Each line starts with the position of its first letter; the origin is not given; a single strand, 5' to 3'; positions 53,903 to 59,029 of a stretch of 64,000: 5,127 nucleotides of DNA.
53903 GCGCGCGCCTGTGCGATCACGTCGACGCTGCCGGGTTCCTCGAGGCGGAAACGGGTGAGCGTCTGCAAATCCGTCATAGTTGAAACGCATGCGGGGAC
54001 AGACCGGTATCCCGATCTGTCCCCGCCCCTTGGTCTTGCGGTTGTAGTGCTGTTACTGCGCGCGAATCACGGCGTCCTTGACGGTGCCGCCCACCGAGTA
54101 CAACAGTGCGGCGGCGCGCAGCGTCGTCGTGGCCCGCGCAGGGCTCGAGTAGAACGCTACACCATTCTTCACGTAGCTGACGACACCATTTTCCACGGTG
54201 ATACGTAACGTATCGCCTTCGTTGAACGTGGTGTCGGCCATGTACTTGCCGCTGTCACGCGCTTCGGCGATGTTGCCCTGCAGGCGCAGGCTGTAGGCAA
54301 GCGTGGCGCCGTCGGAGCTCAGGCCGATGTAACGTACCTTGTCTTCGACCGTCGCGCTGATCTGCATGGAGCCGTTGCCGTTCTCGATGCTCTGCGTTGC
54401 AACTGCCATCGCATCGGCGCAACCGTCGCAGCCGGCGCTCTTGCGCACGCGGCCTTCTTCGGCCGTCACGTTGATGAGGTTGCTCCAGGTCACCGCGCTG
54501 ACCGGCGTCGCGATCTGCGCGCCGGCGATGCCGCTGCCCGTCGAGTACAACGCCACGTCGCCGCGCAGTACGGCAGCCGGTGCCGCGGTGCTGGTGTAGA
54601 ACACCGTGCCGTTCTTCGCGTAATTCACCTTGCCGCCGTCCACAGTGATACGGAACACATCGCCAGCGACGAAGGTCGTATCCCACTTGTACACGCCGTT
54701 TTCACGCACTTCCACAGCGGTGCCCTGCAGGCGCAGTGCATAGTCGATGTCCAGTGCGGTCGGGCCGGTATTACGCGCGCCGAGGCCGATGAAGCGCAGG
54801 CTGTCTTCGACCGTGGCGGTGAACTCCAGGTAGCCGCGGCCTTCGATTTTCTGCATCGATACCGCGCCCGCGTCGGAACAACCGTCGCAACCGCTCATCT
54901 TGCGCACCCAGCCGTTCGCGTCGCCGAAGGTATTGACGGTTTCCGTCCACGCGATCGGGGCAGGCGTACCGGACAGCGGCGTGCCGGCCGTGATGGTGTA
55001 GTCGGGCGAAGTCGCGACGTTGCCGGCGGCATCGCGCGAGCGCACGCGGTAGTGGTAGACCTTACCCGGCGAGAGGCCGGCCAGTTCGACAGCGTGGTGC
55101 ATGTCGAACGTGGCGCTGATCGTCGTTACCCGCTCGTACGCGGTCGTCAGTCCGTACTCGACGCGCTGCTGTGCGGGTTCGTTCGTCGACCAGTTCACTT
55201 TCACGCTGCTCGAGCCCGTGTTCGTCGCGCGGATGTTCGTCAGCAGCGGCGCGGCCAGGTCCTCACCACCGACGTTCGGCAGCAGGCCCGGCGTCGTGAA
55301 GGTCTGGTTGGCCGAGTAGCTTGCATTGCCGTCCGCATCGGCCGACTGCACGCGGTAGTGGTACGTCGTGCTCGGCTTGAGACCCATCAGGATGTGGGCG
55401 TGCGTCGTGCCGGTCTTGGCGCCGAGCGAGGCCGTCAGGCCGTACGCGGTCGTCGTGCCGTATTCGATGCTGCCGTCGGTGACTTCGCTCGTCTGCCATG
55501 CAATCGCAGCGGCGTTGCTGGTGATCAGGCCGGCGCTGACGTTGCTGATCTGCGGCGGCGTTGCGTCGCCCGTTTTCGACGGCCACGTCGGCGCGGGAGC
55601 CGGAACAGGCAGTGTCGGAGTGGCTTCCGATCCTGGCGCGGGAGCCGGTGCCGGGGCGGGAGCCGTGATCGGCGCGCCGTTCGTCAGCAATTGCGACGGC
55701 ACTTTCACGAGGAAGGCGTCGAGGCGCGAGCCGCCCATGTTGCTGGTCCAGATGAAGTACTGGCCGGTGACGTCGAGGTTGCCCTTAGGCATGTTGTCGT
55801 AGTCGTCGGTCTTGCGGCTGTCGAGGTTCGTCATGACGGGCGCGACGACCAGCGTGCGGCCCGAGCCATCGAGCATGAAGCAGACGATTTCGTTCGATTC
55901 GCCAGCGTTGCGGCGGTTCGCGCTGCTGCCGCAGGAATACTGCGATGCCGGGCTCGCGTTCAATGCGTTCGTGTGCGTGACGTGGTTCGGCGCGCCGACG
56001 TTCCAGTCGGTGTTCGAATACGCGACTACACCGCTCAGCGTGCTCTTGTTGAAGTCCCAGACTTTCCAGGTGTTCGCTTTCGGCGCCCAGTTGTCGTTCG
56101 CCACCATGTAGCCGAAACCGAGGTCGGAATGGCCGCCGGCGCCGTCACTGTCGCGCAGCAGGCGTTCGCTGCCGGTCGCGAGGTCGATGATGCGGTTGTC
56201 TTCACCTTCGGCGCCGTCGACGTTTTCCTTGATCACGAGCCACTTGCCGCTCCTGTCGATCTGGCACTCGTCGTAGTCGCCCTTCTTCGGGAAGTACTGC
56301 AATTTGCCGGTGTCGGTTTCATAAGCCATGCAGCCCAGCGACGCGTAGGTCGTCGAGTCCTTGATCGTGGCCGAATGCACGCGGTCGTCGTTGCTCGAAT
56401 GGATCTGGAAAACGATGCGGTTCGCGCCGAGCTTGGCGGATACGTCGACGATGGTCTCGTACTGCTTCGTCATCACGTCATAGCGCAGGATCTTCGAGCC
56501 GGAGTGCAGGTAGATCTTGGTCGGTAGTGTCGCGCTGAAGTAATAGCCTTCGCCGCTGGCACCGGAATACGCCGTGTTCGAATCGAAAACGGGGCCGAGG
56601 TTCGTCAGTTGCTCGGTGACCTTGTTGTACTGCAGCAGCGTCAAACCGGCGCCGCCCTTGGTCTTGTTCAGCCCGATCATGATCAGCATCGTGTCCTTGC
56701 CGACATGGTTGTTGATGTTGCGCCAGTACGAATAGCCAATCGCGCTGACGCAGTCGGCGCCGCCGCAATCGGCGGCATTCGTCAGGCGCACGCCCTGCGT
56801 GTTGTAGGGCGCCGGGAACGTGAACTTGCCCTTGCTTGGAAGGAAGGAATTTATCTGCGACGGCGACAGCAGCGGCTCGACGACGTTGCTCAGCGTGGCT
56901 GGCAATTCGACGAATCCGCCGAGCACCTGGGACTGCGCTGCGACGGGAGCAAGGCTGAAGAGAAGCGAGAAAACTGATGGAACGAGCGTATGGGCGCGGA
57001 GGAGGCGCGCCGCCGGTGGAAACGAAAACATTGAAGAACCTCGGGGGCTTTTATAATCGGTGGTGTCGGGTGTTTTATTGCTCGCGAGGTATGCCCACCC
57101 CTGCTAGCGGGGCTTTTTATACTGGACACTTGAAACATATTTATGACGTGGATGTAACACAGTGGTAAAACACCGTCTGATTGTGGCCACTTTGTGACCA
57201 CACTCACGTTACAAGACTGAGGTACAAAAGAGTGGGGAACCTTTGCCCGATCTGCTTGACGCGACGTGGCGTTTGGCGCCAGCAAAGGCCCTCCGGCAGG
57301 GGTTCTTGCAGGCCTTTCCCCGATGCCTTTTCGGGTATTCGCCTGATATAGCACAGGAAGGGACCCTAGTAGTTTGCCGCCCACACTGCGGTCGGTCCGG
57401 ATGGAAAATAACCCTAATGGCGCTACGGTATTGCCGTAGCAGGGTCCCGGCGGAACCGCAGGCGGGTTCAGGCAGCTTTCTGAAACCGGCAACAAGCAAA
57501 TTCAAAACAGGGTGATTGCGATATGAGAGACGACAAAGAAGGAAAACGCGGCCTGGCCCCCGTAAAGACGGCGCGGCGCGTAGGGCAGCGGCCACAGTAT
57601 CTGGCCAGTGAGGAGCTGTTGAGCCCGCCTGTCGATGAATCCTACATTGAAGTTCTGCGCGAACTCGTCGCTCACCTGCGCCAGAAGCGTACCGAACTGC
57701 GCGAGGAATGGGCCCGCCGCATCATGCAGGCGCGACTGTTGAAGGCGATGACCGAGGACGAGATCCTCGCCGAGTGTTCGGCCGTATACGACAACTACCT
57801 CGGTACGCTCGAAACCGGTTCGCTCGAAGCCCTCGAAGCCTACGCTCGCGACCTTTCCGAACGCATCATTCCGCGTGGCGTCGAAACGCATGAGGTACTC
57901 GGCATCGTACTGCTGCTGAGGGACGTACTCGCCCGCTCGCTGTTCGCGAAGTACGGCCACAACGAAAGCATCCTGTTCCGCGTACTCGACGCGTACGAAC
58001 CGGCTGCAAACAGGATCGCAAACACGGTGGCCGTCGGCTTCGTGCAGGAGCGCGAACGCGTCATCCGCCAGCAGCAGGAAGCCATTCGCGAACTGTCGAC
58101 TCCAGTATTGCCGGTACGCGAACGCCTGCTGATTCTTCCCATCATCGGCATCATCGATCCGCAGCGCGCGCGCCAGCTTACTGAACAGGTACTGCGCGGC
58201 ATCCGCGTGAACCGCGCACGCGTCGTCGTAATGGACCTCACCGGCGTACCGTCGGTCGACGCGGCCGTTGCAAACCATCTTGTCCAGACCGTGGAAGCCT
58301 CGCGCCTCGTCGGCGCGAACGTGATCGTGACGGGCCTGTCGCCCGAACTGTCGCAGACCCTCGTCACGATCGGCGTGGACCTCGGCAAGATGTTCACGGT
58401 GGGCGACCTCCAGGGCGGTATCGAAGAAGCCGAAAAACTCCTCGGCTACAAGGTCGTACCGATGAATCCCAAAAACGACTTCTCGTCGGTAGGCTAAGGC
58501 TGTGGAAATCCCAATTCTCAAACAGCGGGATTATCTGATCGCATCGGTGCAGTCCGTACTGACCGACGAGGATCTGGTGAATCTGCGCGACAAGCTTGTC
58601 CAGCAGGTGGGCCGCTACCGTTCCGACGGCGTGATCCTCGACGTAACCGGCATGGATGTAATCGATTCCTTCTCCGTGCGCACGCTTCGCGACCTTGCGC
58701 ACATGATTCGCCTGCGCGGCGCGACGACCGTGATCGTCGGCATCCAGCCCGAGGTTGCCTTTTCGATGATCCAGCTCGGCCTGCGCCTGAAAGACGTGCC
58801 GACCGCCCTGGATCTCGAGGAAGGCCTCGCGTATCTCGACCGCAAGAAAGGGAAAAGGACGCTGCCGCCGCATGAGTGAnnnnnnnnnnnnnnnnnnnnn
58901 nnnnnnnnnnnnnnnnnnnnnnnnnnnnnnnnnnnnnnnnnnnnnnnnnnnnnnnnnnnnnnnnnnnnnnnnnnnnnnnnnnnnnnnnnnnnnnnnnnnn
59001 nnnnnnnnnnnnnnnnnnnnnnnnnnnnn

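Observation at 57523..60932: Stressosome module (RsbR-RsbS-RsbT-RsbX) wired to a soluble RsbU_N-domain histidine kinase instead of a sigma-B partner-switching cascade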

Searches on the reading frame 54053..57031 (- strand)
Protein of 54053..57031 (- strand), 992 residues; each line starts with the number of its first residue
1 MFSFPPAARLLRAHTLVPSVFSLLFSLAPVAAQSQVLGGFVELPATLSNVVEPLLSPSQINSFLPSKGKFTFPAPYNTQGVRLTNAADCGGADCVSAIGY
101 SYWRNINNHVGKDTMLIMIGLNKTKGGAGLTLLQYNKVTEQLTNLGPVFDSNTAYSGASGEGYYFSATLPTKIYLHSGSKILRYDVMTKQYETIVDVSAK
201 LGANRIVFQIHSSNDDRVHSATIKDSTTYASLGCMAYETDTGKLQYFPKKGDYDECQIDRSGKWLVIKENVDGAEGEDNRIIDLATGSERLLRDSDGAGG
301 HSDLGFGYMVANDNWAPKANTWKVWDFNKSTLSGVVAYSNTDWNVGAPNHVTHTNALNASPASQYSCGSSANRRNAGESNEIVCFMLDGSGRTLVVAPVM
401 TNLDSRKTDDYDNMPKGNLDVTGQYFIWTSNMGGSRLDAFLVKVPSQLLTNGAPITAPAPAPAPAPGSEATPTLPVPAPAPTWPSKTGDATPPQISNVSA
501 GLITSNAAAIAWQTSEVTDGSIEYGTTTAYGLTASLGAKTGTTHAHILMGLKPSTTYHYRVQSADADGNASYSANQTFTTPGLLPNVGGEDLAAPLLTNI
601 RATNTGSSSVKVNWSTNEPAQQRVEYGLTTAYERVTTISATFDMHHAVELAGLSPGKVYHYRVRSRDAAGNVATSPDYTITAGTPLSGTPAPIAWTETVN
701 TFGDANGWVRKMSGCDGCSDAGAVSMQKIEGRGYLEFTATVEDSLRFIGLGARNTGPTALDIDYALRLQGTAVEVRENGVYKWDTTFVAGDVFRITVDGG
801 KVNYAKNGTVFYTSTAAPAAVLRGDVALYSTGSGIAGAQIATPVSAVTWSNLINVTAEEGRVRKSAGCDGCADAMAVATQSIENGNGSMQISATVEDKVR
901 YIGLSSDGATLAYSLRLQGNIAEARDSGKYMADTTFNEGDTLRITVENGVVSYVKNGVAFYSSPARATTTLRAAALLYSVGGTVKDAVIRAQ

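Call 3: search_protein_families(library=pfam, proteins=[window:54053-57031:-], max_evalue=0.01)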
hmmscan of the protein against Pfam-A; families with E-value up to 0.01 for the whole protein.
window:54053-57031:- (992 aa): 6 families
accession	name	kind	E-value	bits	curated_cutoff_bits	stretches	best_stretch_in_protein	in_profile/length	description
PF16656.11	Pur_ac_phosph_N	-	3.7e-19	69.5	30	2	599-681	3-92/93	Purple acid Phosphatase, N-terminal domain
PF00041.27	fn3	-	1.8e-13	51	25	2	598-677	4-80/84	Fibronectin type III domain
PF16655.11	PhoD_N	-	1.5e-08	35.5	30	1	608-669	26-82/90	PhoD-like phosphatase, N-terminal domain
PF25059.1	FN3_DSCAM-DSCAML_C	-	0.0012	19.6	39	0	635-684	35-81/89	DSCAM/DSCAML C-terminal Fn3-like domain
PF25788.1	Ig_Rha78A_N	-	0.0029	18.3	27.4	0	551-580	71-101/105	Rha78A-like, N-terminal immunoglobulin domain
PF25077.1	DUF7800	-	0.0046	17.5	27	0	607-667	15-73/89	Domain of unknown function (DUF7800)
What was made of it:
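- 54053..57031 (-): Secreted 992-aa FN3 / LamG-like protein, transcribed divergently from rsbR; a conserved neighbour and candidate regulated target. Two FN3 / Pur_ac_phosph_N repeats (call 3).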

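Call 60: search_solved_structures(query=window:54053-57031:-, max_evalue=0.01)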
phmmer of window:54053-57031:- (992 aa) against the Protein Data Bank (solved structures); distinct sequences matched with E-value up to 0.01: 1.
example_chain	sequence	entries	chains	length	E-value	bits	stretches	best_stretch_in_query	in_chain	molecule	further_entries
5j7k_A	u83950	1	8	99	0.00072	20.9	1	599-677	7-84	FN3con-a-lys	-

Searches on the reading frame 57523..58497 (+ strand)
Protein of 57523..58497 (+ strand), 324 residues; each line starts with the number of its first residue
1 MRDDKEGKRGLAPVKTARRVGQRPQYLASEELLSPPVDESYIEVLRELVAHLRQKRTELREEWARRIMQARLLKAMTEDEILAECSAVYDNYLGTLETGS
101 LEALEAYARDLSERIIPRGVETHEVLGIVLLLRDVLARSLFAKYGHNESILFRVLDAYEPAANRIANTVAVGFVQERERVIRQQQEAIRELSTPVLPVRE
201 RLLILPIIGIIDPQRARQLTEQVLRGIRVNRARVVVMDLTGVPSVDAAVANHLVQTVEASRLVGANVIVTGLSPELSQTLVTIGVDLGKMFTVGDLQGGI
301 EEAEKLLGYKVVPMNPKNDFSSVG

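Call 3: search_protein_families(library=pfam, proteins=[window:57523-58497:+], max_evalue=0.01)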
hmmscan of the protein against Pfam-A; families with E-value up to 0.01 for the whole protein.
window:57523-58497:+ (324 aa): 3 families
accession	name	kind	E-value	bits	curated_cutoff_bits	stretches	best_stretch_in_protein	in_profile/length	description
PF01740.26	STAS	-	6.4e-14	52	22.6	1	194-286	2-94/106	STAS domain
PF13466.11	STAS_2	-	2.8e-06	27.9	29.2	1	209-286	5-80/80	STAS domain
PF14361.12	RsbRD_N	-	9.2e-05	23.5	24.3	1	50-139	3-102/104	RsbT co-antagonist protein rsbRD N-terminal domain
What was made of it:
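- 57523..58497 (+): rsbR: stressosome co-antagonist with an N-terminal non-haem-globin-type sensor domain and a C-terminal STAS domain. Pfam STAS 52 bits and RsbRD_N 23.5 bits (call 3).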

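Call 4: search_protein_families(library=ncbifam, proteins=[window:57523-58497:+], max_evalue=0.01)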
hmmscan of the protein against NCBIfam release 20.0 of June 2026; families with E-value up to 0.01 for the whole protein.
window:57523-58497:+ (324 aa): 2 families
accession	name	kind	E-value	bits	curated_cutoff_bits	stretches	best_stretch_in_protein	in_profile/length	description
NF052652.1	YtvA_fam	equivalog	1e-21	77.6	250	1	175-293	118-236/243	YtvA family blue-light photoreceptor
TIGR00377.1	ant_ant_sig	superfamily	6.3e-06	26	53.45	1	199-284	10-95/108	anti-sigma factor antagonist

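Call 27: search_solved_structures(query=window:57523-58497:+, max_evalue=0.001, show_alignments=3)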
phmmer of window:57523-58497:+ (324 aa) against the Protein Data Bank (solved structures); distinct sequences matched with E-value up to 0.001: 18.
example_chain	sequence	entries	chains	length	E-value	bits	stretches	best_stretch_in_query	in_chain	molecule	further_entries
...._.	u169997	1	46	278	7.8e-35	124.1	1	51-312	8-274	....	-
9o4r_A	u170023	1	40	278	2.8e-34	122.3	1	51-312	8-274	RsbR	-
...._A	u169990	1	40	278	2.8e-34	122.3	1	51-312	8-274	STAS domain-containing protein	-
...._A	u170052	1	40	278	2.8e-34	122.3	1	51-312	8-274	STAS domain-containing protein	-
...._A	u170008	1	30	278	3.9e-34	121.8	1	51-312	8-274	RsbR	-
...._A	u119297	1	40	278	8.7e-34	120.7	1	157-312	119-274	RsbR protein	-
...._CD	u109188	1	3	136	4.2e-31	111.9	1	178-311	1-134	RsbR protein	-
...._CB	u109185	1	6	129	4.3e-30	108.6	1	186-311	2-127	RsbR protein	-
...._AB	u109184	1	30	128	7.2e-30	107.8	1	187-311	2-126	RsbR protein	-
7o0i_B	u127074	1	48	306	2.1e-29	106.3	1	178-311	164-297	Anti-anti-sigma factor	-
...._AD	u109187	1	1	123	5.7e-24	88.4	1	178-282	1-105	RsbR protein,RsbR protein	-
9o4r_a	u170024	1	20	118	7.5e-15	58.5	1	193-308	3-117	RsbT antagonist protein RsbS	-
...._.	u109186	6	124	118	1.9e-14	57.2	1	193-308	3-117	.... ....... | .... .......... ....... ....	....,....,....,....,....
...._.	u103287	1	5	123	1.6e-13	54.2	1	191-308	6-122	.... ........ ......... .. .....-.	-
2mwg_A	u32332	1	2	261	2.3e-10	43.8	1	175-297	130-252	Blue-light photoreceptor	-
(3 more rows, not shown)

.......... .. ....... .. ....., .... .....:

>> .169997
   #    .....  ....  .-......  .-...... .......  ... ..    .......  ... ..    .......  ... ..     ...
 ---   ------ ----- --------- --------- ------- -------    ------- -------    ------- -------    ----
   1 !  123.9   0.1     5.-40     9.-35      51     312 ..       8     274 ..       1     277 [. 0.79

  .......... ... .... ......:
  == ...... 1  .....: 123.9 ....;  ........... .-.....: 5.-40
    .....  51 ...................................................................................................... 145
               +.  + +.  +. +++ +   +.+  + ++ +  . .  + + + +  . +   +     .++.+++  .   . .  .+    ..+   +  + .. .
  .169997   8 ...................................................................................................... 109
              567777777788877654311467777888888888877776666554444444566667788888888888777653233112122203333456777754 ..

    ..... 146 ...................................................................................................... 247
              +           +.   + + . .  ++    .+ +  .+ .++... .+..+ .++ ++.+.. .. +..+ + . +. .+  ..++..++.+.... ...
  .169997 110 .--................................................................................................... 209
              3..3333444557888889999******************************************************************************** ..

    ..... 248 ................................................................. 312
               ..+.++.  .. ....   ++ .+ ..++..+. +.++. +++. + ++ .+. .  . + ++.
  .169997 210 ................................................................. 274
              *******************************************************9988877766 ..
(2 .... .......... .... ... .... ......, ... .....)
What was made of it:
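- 57523..58497 (+): Aligns over residues 51-312 with L. monocytogenes RsbR at E 8e-35 (call 27).
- On Stressosome module (RsbR-RsbS-RsbT-RsbX): Ala247 in the window (call 27).
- Checked: It aligns over residues 51-312 with Listeria RsbR at E 8e-35 (call 27).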

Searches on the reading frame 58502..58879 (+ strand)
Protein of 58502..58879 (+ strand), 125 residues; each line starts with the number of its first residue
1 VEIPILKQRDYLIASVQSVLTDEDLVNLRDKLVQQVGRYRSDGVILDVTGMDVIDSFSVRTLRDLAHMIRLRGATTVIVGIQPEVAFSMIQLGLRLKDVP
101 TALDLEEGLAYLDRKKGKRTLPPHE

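Call 3: search_protein_families(library=pfam, proteins=[window:58502-58879:+], max_evalue=0.01)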
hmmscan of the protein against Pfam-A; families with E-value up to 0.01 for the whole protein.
window:58502-58879:+ (125 aa): 2 families
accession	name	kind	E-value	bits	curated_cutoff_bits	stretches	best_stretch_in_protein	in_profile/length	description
PF01740.26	STAS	-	1.2e-11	44.8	22.6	1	9-105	8-103/106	STAS domain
PF13466.11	STAS_2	-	0.0022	18.6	29.2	1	16-94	3-79/80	STAS domain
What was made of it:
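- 58502..58879 (+): rsbS: single-STAS antagonist (scaffold). Pfam STAS (call 3).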

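Call 4: search_protein_families(library=ncbifam, proteins=[window:58502-58879:+], max_evalue=0.01)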
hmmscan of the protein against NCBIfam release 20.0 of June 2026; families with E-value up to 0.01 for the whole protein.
window:58502-58879:+ (125 aa): 2 families
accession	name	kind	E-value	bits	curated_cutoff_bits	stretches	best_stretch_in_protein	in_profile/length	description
NF052652.1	YtvA_fam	equivalog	1.1e-10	41.4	250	1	4-105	137-239/243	YtvA family blue-light photoreceptor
TIGR00377.1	ant_ant_sig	superfamily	1.6e-06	28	53.45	1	4-88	6-90/108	anti-sigma factor antagonist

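Call 52: search_solved_structures(query=window:58502-58879:+, max_evalue=0.001, show_alignments=3)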
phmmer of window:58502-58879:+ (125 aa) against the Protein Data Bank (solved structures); distinct sequences matched with E-value up to 0.001: 18.
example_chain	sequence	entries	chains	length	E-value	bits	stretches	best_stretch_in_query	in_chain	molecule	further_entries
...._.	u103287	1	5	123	1.6e-24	89.3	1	2-117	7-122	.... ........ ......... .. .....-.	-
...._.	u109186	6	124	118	4.9e-23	84.5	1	1-117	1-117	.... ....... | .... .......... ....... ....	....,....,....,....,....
9o4r_a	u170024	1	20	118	1.3e-22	83.1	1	1-117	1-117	RsbT antagonist protein RsbS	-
2vy9_A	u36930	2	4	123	8.2e-20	74.1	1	2-112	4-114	ANTI-SIGMA-FACTOR ANTAGONIST | ANTI-SIGMA-FACTOR ANTAGONIST (STAS) DOMAIN PROTEIN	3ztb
3zxn_A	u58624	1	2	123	3.1e-19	72.3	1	2-112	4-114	ANTI-SIGMA-FACTOR ANTAGONIST (STAS) DOMAIN PROTEIN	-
7o0i_a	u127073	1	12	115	2.1e-13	53.5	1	3-113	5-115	RsbS, negative regulator of sigma-B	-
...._AB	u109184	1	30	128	3.4e-10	43.1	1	29-109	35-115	RsbR protein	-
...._CB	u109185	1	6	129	3.5e-10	43.1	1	29-109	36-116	RsbR protein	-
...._CD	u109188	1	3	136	3.9e-10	42.9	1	29-109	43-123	RsbR protein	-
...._A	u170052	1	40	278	1e-09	41.6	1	28-109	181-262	STAS domain-containing protein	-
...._A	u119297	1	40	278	1.4e-09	41.2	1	30-109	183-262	RsbR protein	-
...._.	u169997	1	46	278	1.4e-09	41.2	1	30-109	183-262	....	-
9o4r_A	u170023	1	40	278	1.4e-09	41.1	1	30-109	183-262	RsbR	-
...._A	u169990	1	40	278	1.7e-09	40.9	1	30-109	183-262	STAS domain-containing protein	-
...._A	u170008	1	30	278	1.9e-09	40.7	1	30-109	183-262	RsbR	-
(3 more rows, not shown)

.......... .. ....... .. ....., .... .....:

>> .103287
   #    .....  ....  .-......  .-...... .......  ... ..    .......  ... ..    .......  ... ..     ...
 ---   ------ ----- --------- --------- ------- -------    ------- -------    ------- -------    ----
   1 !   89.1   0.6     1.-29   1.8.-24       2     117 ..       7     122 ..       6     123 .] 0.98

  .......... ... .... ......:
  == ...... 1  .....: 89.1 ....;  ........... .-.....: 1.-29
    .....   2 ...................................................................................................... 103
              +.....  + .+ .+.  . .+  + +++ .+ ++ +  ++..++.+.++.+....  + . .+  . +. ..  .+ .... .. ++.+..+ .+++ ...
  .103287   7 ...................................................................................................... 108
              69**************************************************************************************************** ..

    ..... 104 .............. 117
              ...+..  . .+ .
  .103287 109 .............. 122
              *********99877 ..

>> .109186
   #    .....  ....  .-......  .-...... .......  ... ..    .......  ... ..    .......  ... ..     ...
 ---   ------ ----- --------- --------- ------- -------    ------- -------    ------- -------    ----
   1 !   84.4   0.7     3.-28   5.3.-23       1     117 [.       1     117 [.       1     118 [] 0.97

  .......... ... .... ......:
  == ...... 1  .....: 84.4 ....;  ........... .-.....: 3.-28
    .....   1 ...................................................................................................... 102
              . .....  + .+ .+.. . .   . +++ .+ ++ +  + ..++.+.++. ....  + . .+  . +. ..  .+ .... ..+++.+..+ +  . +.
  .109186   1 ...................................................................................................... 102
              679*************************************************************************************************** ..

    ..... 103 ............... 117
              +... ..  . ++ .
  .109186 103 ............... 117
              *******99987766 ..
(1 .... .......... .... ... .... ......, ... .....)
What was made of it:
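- Checked: It matches B. subtilis RsbS (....) at E 1.6e-24 (call 52).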
